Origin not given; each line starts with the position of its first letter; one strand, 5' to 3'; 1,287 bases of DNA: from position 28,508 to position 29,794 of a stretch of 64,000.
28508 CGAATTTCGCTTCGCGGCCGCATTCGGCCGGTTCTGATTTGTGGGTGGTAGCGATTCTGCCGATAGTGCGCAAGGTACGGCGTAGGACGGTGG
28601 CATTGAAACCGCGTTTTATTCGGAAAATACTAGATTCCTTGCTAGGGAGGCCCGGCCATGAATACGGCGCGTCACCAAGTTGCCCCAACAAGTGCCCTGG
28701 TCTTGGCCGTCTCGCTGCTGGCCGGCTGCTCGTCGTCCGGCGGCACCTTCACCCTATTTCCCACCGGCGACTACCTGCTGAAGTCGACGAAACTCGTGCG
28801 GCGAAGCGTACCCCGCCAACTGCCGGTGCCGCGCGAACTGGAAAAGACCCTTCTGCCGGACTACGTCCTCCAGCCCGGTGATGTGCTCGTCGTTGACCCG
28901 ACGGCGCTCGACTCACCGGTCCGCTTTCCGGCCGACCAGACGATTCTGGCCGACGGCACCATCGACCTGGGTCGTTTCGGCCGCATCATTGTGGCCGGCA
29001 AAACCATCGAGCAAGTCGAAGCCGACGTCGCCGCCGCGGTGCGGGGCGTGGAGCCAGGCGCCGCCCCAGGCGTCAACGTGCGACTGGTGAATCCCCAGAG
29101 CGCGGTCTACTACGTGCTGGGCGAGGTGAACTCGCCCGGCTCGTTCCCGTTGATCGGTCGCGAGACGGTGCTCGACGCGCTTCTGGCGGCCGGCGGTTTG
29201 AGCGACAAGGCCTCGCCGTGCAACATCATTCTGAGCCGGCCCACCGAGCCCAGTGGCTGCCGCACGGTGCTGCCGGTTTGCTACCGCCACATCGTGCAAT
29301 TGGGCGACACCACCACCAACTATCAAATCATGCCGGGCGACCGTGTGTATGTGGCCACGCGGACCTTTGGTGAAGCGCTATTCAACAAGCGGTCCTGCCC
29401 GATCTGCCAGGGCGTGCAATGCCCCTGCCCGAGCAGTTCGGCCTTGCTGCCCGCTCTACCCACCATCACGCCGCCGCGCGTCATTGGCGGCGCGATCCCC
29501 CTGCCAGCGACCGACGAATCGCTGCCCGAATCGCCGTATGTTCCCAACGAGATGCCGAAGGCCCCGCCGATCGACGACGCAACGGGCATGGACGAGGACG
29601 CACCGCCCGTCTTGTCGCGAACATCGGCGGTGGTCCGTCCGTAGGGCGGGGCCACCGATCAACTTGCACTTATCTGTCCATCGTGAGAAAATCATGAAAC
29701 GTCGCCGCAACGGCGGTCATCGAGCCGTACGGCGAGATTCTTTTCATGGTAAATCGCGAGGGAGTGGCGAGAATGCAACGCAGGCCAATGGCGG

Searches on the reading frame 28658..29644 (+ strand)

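Call 29: search_protein_families(library=pfam, proteins=[window:28658-29644:+], max_evalue=0.001)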
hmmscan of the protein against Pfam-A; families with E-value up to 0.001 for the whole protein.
window:28658-29644:+ (328 aa): 3 families
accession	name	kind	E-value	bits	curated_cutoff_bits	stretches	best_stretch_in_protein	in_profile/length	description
PF02563.21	Poly_export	-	1.6e-12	47.9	28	1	67-142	5-75/77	Polysaccharide biosynthesis/export protein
PF10531.15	SLBB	-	1.3e-11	44.5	27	1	150-195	1-46/55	SLBB domain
PF22461.2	SLBB_2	-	1e-08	35.6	27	1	151-232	3-79/79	SLBB domain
